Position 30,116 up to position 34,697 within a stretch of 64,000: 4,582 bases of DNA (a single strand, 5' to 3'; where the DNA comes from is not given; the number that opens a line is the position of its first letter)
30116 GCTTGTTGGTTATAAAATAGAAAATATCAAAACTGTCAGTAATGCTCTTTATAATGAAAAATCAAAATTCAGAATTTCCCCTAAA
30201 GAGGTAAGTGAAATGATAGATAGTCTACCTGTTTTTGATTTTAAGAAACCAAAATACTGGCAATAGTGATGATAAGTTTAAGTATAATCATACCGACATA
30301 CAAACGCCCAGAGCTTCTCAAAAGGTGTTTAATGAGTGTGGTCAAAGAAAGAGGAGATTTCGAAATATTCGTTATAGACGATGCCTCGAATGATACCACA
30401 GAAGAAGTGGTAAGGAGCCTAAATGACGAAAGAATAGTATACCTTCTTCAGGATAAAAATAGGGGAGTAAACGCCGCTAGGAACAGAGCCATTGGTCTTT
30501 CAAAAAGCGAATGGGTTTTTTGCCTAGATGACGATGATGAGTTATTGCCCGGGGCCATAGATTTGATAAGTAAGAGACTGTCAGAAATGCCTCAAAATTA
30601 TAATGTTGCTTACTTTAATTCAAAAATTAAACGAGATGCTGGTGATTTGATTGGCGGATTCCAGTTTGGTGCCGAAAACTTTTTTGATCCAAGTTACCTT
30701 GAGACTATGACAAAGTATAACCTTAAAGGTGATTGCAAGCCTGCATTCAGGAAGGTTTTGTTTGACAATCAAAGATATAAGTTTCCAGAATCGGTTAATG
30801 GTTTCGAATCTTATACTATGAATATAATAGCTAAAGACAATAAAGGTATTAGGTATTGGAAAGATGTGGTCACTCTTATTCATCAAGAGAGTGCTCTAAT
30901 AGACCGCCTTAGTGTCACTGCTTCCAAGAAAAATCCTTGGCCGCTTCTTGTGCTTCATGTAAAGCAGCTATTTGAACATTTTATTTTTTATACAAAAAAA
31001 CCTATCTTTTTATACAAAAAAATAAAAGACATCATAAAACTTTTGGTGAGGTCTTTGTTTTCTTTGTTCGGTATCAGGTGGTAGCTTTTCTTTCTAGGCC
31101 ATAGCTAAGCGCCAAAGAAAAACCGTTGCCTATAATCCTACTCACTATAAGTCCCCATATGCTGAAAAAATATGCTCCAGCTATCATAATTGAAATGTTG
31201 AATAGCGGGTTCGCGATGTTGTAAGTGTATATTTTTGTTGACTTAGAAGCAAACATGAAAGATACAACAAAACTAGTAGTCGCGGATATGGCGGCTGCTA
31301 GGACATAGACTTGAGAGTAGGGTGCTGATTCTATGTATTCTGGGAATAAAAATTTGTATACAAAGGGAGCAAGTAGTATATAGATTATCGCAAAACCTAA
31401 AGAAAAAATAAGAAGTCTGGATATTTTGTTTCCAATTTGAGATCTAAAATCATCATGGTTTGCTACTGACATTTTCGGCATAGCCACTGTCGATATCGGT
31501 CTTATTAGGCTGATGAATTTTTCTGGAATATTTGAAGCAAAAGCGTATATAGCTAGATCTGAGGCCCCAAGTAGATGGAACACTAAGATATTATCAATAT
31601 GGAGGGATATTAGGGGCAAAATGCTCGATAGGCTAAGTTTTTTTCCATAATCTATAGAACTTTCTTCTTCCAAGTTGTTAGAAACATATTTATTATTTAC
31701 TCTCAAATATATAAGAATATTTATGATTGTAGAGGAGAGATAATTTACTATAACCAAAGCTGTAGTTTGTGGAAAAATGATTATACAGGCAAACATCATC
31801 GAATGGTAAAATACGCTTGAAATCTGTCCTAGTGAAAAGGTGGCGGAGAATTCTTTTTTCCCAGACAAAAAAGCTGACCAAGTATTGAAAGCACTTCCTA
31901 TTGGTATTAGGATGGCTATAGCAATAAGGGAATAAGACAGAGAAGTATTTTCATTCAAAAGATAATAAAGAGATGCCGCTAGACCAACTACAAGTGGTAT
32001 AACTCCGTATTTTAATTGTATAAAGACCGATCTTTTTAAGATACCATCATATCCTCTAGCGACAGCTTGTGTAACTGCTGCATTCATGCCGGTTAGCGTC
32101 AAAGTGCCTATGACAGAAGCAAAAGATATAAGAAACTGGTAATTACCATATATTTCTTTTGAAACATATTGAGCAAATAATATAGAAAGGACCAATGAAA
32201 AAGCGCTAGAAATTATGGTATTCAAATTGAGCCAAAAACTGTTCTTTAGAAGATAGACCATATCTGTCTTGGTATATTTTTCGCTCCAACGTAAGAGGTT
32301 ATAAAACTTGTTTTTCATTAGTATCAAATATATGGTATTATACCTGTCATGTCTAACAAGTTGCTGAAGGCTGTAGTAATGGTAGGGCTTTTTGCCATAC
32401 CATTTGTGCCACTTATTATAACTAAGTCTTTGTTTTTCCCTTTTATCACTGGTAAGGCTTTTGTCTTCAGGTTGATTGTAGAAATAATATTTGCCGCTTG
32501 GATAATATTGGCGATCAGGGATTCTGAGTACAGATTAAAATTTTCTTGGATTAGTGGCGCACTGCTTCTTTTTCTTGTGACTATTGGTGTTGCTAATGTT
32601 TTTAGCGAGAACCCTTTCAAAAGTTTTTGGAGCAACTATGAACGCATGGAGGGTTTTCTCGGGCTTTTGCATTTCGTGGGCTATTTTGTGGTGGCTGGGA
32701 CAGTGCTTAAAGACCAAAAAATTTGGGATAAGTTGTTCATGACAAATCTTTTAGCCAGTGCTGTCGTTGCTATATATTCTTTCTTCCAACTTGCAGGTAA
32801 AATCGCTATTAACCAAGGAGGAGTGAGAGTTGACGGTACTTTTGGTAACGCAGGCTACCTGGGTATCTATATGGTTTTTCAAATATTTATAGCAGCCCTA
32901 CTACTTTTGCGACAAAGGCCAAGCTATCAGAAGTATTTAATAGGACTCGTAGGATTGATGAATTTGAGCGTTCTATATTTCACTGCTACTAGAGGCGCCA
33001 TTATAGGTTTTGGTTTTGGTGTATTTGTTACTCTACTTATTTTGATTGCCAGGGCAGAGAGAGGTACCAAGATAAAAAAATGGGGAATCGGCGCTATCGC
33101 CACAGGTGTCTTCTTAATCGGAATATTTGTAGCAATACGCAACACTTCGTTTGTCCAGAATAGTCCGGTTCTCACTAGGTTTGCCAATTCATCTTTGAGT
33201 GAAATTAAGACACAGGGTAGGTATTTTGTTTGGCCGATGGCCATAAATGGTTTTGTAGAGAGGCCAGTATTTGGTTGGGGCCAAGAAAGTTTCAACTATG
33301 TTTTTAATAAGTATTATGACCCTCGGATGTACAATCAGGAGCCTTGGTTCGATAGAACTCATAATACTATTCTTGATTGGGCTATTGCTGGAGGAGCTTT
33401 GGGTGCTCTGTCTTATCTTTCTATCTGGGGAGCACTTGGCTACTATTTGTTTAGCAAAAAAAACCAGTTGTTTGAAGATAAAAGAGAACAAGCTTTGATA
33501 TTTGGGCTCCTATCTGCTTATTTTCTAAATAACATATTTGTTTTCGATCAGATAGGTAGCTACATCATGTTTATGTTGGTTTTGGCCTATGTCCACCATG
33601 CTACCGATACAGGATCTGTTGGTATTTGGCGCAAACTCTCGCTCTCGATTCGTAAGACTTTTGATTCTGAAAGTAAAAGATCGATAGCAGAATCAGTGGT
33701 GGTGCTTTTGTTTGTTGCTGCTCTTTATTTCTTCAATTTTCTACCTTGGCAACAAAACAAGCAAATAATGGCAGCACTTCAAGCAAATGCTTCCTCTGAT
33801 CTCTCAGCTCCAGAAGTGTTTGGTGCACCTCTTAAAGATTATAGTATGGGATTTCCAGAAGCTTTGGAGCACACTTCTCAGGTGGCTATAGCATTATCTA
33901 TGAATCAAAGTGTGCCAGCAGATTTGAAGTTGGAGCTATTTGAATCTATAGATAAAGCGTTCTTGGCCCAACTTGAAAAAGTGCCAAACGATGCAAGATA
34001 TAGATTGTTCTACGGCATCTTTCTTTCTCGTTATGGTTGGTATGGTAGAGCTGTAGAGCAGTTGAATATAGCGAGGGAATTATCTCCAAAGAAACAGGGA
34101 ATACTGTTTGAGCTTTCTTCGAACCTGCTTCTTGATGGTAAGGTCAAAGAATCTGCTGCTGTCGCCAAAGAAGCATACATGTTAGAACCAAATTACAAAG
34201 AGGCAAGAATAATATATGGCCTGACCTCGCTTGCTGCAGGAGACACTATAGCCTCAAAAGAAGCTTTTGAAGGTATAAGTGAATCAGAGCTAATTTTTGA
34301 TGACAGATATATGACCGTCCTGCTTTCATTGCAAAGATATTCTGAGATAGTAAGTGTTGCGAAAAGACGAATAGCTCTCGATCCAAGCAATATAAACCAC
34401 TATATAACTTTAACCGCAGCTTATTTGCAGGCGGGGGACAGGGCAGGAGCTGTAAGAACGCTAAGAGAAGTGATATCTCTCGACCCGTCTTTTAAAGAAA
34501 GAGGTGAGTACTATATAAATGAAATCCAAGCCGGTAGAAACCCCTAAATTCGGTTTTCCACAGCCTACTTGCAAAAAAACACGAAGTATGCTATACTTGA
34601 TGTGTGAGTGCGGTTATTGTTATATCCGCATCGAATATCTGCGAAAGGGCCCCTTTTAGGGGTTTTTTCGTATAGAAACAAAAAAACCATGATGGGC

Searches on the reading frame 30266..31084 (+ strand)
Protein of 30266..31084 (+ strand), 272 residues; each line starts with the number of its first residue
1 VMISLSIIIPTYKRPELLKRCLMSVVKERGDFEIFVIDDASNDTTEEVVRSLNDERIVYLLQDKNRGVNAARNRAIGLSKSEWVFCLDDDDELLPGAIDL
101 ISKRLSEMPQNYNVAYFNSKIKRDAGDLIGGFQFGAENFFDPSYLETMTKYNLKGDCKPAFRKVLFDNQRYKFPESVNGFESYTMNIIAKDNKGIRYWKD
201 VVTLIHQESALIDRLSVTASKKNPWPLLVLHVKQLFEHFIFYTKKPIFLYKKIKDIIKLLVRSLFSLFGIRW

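Call 10: search_protein_families(library=pfam, proteins=[window:30266-31084:+], max_evalue=0.001)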
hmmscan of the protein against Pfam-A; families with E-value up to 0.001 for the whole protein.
window:30266-31084:+ (272 aa): 3 families
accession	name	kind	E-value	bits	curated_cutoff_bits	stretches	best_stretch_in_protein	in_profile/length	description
PF00535.33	Glycos_transf_2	-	2.7e-27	96.2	23.3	1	6-107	1-105/168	Glycosyl transferase family 2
PF13641.12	Glyco_tranf_2_3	-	4.2e-10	40.5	27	1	5-105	3-111/230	Glycosyltransferase like family 2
PF10111.15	Glyco_tranf_2_2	-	2.8e-05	24.2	27.3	1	29-111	27-114/276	Glycosyltransferase like family 2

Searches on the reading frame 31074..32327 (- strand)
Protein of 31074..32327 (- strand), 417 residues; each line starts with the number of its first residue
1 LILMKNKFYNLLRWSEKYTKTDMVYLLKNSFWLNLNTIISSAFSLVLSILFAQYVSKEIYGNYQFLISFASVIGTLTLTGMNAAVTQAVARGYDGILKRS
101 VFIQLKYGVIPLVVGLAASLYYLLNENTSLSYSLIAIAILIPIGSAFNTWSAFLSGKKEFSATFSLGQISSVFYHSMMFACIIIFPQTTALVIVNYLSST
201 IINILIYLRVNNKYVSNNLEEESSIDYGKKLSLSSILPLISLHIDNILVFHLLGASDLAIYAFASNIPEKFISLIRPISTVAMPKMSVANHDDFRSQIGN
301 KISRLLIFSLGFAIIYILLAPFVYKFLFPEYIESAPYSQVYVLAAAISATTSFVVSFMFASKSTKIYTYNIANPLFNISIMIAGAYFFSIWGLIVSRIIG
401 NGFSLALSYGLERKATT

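Call 10: search_protein_families(library=pfam, proteins=[window:31074-32327:-], max_evalue=0.001)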
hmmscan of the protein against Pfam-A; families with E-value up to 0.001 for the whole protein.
window:31074-32327:- (417 aa): 2 families
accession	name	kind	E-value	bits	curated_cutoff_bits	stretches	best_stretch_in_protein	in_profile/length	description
PF01943.22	Polysacc_synt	-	1.5e-16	61.1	28.2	1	26-287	1-271/274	Polysaccharide biosynthesis protein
PF13440.11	Polysacc_synt_3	-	1.2e-10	41.6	23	1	54-328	5-284/293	Polysaccharide biosynthesis protein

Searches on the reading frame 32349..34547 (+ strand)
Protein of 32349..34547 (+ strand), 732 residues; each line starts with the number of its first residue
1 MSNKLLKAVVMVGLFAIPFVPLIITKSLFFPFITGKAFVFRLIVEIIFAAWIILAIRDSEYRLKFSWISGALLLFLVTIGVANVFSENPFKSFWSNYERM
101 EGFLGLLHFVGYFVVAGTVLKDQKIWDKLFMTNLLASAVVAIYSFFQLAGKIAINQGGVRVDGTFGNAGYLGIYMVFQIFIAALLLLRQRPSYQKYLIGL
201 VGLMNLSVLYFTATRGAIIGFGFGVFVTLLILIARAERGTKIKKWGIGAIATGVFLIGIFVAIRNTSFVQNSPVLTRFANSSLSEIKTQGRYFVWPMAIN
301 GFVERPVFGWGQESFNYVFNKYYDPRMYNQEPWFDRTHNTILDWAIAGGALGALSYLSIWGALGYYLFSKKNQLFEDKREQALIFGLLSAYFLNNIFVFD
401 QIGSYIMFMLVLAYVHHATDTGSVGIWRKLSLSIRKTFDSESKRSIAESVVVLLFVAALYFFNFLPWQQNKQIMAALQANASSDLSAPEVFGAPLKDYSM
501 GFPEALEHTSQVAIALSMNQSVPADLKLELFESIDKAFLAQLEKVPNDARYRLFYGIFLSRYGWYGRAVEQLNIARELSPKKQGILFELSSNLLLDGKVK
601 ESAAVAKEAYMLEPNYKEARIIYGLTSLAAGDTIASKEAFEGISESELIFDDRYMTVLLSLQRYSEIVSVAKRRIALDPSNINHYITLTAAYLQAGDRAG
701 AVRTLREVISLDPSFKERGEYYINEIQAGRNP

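Call 10: search_protein_families(library=pfam, proteins=[window:32349-34547:+], max_evalue=0.001)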
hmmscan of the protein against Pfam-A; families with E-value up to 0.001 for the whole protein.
window:32349-34547:+ (732 aa): 4 families
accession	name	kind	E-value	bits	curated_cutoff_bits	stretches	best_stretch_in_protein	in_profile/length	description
PF04932.20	Wzy_C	-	7e-18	65.3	31.7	1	204-357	5-149/149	O-Antigen ligase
PF13428.12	TPR_14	-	1.1e-07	32.2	23.5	0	686-715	5-34/44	Tetratricopeptide repeat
PF14559.12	TPR_19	-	3.1e-05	24.7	25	0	659-713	2-56/68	Tetratricopeptide repeat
PF07719.23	TPR_2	-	0.00028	21.2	27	0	691-714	10-33/34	Tetratricopeptide repeat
